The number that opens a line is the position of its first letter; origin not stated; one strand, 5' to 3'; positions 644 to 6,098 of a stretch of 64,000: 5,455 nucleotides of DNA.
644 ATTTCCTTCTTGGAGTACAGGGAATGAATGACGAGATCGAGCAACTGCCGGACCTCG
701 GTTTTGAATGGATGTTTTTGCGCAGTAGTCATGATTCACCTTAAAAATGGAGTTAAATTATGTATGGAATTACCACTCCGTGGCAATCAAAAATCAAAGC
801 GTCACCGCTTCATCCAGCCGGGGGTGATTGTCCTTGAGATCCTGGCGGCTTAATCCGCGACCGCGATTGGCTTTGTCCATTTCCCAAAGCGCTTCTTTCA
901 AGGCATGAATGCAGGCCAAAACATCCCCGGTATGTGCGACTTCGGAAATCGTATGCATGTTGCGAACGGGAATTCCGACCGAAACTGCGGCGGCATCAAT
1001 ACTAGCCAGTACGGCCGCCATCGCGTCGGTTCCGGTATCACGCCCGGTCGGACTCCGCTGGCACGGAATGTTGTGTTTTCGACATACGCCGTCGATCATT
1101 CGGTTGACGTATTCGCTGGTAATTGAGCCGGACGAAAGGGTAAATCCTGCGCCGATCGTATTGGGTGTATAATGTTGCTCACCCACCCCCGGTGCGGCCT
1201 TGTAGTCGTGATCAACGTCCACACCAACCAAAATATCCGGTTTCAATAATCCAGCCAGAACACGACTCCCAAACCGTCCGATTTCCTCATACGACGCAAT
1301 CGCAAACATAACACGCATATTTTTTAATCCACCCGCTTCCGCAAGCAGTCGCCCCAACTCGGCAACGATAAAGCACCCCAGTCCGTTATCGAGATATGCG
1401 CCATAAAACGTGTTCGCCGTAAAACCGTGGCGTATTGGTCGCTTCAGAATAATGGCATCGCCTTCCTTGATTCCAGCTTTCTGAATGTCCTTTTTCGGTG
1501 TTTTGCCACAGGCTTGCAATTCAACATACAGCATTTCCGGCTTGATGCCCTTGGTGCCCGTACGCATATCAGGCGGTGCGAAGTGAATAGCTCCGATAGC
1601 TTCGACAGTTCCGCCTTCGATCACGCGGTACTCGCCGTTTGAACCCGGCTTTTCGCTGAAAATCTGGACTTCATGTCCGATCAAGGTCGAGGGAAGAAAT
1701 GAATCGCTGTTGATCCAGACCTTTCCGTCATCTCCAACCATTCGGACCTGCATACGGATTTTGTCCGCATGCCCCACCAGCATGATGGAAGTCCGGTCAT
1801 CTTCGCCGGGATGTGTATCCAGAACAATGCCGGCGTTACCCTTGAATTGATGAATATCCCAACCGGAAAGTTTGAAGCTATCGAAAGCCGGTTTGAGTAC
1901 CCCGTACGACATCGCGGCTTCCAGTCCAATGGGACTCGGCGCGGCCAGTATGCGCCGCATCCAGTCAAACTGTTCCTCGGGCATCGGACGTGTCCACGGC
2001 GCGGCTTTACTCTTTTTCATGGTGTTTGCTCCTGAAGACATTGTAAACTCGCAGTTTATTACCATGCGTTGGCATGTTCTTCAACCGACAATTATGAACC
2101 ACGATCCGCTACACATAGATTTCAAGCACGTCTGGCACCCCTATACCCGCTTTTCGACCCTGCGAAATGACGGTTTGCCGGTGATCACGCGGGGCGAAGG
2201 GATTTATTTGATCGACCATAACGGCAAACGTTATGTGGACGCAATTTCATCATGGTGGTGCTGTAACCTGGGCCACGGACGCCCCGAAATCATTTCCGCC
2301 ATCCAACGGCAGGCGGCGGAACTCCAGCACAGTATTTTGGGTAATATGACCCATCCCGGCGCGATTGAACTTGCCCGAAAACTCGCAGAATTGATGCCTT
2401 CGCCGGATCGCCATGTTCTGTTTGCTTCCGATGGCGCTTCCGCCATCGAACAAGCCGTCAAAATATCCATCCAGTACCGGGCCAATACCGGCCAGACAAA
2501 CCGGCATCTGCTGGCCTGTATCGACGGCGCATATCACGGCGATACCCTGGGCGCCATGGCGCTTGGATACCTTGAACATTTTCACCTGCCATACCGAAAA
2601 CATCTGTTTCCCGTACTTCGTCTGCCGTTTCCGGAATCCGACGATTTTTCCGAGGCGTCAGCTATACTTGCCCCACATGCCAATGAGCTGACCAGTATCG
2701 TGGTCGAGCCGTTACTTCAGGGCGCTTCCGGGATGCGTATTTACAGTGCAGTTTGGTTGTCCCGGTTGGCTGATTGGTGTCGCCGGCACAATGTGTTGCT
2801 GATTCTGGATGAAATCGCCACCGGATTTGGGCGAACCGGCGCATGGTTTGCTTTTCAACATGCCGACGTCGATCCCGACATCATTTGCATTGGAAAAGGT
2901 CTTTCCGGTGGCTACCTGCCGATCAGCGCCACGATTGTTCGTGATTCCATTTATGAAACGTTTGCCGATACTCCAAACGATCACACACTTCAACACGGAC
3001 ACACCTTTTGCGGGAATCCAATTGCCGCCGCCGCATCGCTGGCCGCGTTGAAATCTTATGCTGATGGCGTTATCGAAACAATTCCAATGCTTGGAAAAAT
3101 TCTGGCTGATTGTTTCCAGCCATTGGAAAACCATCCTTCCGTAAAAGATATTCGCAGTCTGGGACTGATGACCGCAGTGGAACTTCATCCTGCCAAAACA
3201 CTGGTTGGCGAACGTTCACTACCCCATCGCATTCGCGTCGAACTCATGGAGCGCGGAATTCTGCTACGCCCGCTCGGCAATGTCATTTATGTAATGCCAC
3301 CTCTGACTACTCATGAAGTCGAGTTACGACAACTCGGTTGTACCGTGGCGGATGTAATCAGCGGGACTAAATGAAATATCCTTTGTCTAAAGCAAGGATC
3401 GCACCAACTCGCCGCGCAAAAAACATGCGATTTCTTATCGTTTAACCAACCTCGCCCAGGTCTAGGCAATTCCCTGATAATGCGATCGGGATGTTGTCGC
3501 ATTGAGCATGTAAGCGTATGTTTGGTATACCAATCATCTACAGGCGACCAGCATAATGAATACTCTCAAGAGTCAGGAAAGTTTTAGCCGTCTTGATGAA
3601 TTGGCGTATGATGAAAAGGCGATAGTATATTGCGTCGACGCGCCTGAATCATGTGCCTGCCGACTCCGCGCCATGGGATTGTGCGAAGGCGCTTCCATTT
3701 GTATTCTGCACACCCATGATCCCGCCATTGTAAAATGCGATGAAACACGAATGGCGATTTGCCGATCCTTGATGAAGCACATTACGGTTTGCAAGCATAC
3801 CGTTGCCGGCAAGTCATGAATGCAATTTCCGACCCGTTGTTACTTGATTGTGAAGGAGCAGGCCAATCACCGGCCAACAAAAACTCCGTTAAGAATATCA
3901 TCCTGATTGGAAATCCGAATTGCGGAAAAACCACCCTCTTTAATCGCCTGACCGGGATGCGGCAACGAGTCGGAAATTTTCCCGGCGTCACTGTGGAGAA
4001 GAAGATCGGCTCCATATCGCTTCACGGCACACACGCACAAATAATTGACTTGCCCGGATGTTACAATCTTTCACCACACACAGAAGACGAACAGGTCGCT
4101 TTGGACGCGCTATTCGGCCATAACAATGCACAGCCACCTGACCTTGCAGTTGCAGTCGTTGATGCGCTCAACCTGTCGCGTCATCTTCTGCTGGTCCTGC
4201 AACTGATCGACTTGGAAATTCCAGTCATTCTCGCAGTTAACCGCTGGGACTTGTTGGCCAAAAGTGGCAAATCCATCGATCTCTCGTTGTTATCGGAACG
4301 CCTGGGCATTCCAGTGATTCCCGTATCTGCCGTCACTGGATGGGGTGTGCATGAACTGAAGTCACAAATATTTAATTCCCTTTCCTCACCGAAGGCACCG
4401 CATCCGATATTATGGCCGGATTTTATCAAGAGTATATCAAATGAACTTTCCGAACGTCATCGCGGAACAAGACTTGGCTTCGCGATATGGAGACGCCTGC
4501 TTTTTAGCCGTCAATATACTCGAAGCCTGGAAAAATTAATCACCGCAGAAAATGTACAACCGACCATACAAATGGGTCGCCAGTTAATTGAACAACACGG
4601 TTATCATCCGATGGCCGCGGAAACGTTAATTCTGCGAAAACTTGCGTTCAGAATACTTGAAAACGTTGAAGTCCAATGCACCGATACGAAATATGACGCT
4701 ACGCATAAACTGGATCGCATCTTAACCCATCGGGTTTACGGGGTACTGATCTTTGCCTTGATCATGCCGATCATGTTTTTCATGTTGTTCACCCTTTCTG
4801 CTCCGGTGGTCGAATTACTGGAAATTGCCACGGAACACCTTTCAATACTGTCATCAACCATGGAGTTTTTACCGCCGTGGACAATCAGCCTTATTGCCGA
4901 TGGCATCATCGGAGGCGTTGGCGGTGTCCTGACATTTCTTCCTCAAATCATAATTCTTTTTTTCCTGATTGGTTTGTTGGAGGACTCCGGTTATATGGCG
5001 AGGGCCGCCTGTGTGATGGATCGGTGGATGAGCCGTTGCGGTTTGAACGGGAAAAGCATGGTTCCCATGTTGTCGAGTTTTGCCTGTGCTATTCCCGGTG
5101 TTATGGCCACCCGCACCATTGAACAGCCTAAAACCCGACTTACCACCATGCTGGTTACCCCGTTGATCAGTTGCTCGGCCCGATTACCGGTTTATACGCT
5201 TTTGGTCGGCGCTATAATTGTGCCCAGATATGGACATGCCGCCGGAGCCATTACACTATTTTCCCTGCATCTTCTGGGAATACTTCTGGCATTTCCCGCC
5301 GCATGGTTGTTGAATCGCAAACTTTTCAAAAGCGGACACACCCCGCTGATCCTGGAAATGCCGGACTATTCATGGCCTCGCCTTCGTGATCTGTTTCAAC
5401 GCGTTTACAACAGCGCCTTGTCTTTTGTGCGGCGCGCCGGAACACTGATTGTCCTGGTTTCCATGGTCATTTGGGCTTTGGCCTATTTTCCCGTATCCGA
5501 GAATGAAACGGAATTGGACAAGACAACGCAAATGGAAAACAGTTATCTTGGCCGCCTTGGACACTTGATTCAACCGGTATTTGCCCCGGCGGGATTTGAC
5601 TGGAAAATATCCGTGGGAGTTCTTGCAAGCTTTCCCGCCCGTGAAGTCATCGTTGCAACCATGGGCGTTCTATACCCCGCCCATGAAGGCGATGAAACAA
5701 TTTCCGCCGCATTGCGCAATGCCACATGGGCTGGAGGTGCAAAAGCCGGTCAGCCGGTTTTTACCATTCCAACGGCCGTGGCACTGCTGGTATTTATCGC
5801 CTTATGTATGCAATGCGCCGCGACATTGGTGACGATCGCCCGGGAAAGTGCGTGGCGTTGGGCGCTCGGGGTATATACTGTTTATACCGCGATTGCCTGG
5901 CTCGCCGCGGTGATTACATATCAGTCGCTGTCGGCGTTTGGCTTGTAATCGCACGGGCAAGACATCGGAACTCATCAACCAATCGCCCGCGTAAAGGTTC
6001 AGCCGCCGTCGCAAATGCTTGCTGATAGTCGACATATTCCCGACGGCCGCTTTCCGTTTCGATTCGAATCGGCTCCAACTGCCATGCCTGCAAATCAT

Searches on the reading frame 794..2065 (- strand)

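Call 46: search_protein_families(library=pfam, proteins=[window:794-2065:-], max_evalue=0.00001)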
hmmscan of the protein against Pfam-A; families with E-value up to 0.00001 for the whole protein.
window:794-2065:- (423 aa): 1 family
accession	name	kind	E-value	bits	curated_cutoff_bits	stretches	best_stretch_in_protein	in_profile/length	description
PF05343.19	Peptidase_M42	-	1.5e-37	129.7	23.2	1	84-386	6-290/292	M42 glutamyl aminopeptidase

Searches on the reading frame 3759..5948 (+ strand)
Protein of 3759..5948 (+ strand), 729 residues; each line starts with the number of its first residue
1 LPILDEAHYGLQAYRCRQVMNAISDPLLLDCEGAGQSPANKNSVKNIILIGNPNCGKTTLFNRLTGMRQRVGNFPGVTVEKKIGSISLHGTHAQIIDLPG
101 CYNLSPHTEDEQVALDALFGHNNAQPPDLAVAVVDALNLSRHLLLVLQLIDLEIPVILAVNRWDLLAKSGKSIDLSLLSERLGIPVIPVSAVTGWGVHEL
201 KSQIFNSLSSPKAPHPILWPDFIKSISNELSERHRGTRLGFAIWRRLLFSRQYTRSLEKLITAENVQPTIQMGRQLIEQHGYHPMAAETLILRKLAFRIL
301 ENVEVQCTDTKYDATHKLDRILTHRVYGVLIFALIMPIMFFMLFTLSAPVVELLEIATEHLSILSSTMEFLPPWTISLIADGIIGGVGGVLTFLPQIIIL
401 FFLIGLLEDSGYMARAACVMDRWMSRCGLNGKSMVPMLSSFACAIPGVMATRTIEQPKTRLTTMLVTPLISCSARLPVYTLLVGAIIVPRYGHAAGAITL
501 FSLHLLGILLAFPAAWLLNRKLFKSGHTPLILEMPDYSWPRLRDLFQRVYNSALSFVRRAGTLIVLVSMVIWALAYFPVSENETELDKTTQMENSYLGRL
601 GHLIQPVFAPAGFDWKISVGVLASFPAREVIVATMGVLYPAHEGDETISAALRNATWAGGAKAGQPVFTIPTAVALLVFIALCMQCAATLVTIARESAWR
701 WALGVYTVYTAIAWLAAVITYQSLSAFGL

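Call 46: search_protein_families(library=pfam, proteins=[window:3759-5948:+], max_evalue=0.00001)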
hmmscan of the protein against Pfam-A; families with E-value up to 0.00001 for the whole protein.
window:3759-5948:+ (729 aa): 6 families
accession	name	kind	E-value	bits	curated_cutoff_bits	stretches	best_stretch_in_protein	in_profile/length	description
PF02421.24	FeoB_N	-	1.9e-56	190.3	27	1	46-204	2-156/156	Ferrous iron transport protein B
PF07670.19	Gate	-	1.2e-35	122.5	29.6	2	390-485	1-103/104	Nucleoside recognition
PF01926.29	MMR_HSR1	-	2.8e-18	66.5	21.9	1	47-162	2-113/113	50S ribosome-binding GTPase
PF07664.17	FeoB_C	-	8.6e-14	51.4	26.6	1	500-550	1-52/54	Ferrous iron transport protein B C terminus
PF00009.33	GTP_EFTU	-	4.8e-08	33.2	26.5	0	44-208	3-186/188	Elongation factor Tu GTP binding domain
PF09439.16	SRPRB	-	4e-06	26.8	25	1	43-105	2-60/178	Signal recognition particle receptor beta subunit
